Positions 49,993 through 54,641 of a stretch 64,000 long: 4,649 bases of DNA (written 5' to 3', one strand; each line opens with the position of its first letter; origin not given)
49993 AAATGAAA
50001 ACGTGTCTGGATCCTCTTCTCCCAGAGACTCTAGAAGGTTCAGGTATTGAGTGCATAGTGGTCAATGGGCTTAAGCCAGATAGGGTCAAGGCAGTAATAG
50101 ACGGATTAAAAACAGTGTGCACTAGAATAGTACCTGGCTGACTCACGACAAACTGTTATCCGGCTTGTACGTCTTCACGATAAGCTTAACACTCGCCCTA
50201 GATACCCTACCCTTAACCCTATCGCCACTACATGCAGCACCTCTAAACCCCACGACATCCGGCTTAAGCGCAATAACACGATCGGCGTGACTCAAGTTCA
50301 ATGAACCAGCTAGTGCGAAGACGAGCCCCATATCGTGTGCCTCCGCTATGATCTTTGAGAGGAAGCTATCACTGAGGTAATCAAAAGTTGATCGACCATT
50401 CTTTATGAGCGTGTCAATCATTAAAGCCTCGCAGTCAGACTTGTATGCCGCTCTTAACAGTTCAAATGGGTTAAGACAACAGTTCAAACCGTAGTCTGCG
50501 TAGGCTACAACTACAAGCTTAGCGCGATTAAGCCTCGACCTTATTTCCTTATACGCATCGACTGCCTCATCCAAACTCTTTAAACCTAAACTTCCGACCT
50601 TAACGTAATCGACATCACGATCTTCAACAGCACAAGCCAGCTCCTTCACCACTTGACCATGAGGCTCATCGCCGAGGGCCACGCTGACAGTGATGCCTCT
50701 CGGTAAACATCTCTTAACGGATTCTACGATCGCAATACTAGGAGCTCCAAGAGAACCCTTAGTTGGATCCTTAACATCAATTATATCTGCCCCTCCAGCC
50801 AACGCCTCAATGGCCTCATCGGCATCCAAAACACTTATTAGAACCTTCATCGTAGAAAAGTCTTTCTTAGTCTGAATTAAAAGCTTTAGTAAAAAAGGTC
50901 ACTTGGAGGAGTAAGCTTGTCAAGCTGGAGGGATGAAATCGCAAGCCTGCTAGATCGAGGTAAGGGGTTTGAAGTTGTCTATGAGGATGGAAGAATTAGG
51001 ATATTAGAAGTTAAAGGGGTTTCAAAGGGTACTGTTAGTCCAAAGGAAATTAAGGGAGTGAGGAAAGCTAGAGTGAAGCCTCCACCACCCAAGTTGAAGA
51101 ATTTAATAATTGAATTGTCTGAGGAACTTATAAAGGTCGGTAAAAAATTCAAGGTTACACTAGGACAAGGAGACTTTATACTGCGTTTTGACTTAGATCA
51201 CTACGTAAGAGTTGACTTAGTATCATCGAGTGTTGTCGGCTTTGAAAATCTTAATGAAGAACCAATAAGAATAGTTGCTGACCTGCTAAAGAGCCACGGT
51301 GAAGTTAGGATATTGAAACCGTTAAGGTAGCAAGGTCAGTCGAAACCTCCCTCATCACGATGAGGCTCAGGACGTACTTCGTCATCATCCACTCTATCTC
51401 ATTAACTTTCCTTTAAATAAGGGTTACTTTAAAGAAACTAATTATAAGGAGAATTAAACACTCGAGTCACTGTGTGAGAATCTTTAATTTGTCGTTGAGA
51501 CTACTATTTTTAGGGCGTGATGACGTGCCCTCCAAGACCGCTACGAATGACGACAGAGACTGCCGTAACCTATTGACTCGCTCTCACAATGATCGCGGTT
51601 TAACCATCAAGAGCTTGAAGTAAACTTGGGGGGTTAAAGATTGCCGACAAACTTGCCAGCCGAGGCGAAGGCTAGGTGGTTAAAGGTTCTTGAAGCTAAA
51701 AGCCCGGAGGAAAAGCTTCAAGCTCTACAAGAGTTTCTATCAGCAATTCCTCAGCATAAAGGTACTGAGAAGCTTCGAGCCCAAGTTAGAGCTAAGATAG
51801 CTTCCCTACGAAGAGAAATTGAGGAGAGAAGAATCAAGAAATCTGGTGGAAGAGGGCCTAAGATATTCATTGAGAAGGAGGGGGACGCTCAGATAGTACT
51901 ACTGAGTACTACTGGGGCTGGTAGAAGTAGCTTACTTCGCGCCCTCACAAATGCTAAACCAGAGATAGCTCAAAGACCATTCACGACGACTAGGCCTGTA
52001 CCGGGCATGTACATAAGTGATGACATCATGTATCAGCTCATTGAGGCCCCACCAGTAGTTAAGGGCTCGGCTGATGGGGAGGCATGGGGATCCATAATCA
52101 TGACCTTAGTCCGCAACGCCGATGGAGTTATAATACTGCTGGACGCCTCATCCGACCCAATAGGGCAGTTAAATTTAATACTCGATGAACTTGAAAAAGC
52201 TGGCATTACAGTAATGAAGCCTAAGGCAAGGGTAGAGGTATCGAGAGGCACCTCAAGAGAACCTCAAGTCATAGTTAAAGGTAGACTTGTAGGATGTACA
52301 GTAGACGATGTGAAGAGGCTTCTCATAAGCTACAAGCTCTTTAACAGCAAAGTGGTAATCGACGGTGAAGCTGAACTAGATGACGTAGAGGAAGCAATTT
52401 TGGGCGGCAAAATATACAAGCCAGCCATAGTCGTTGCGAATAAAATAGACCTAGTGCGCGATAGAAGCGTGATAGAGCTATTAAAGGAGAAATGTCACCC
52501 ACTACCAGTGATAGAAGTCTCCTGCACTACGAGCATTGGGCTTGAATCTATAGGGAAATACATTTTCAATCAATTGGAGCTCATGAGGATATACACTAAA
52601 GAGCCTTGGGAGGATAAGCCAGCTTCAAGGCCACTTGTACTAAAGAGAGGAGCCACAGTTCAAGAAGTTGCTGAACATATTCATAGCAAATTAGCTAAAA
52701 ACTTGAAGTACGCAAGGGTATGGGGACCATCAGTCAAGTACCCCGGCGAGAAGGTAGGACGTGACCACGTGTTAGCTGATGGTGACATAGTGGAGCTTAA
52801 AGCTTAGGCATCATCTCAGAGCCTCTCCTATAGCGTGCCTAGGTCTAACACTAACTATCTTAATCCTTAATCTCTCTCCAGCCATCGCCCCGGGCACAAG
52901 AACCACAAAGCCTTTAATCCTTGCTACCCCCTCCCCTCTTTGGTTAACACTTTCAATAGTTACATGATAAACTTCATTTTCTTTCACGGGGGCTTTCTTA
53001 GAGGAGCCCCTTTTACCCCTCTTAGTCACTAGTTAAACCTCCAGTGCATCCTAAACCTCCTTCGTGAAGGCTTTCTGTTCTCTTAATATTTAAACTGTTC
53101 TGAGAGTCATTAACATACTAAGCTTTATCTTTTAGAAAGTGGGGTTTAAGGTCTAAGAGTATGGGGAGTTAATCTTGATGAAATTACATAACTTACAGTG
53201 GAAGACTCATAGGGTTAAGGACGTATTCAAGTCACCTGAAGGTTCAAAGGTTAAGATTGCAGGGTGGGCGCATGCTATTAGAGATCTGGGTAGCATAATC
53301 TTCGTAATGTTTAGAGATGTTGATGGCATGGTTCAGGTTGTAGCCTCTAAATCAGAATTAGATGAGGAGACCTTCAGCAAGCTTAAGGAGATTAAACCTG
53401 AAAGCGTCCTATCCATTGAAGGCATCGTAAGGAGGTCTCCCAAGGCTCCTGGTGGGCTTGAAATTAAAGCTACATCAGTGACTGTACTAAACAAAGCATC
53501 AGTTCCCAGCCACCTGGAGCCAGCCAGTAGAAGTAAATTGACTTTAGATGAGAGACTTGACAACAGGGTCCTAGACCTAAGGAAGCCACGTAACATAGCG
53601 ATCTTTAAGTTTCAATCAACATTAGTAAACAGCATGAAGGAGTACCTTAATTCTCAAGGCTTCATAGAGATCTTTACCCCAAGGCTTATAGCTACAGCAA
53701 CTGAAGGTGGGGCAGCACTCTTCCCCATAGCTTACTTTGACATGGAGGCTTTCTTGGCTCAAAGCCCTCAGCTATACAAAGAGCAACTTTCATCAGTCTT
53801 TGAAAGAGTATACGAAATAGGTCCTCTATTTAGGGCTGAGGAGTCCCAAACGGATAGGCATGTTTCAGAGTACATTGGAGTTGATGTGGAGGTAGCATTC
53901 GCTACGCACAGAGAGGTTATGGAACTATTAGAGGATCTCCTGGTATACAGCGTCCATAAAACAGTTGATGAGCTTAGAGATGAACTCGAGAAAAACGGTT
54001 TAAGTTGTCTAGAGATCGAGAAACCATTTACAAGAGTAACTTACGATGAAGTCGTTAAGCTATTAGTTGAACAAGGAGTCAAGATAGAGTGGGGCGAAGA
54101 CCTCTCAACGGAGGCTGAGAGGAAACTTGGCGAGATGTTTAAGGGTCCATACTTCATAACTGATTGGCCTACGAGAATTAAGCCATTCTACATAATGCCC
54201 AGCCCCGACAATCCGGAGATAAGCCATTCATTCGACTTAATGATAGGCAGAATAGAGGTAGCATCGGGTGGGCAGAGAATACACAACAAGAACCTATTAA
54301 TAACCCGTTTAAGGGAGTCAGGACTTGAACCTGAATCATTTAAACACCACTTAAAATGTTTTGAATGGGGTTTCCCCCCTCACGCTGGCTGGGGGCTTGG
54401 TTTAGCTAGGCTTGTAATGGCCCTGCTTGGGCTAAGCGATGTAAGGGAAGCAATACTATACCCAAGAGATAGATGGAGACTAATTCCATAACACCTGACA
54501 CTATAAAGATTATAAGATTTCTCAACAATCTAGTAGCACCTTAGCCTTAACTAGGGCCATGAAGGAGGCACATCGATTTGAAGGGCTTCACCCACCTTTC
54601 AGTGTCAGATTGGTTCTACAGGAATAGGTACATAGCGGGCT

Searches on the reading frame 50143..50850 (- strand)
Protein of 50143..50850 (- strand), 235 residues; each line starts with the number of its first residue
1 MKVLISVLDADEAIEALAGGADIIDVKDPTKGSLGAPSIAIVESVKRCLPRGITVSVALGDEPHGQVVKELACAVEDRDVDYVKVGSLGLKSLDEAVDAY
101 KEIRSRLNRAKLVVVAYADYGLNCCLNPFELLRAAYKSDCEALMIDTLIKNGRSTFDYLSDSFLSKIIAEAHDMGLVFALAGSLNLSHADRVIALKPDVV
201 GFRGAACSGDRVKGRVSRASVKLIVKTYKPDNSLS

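Call 37: search_protein_families(library=pfam, proteins=[window:50143-50850:-], max_evalue=0.001)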
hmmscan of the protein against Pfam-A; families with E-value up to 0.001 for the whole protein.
window:50143-50850:- (235 aa): 1 family
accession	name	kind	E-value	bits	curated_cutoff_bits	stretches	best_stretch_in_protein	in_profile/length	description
PF04476.19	4HFCP_synth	-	1.6e-59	201.9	22.4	1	3-222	1-225/228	4-HFC-P synthase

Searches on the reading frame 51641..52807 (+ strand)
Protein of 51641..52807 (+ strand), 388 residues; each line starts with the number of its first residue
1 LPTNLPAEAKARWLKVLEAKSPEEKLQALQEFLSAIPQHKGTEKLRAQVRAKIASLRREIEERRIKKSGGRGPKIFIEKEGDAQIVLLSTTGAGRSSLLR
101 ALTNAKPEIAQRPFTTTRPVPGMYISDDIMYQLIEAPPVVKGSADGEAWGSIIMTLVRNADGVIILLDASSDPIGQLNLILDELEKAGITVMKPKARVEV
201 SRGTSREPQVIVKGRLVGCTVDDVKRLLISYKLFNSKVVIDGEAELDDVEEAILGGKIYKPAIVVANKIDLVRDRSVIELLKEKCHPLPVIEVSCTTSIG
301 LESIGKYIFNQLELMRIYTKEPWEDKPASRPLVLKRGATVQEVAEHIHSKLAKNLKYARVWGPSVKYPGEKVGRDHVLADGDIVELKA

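Call 37: search_protein_families(library=pfam, proteins=[window:51641-52807:+], max_evalue=0.001)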
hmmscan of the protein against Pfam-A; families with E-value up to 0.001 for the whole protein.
window:51641-52807:+ (388 aa): 4 families
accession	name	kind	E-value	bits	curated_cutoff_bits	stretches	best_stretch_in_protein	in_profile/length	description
PF16897.10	MMR_HSR1_Xtn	-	1.7e-17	63.8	35.2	1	220-314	16-106/106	C-terminal region of MMR_HSR1 domain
PF02824.27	TGS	-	1.1e-15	57.8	22.2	1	328-386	12-58/60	TGS domain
PF01926.29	MMR_HSR1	-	5.4e-10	39.8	21.9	1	85-184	2-99/113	50S ribosome-binding GTPase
PF03193.22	RsgA_GTPase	-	0.0008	19.7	30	0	262-313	56-109/174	RsgA GTPase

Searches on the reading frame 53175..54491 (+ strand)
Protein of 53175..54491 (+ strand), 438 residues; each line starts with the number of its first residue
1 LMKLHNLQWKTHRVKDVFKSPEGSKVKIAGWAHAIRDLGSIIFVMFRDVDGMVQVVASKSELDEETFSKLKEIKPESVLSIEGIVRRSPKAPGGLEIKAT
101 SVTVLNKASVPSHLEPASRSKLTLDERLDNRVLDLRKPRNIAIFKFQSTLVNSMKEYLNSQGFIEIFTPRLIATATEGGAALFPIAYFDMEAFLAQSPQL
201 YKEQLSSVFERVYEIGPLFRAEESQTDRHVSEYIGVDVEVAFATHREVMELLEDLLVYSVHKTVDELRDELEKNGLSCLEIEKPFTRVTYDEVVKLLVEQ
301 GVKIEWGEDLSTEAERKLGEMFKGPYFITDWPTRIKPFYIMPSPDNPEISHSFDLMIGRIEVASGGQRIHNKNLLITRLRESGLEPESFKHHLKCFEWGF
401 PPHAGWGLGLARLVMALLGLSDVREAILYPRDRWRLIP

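Call 37: search_protein_families(library=pfam, proteins=[window:53175-54491:+], max_evalue=0.001)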
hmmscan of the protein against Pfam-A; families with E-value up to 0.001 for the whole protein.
window:53175-54491:+ (438 aa): 2 families
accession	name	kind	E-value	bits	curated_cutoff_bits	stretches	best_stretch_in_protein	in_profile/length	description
PF00152.25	tRNA-synt_2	-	4e-82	276.1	25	1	125-432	3-307/308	tRNA synthetases class II (D, K and N)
PF01336.31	tRNA_anti-codon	-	8.9e-15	54.8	27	1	26-105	1-75/75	OB-fold nucleic acid binding domain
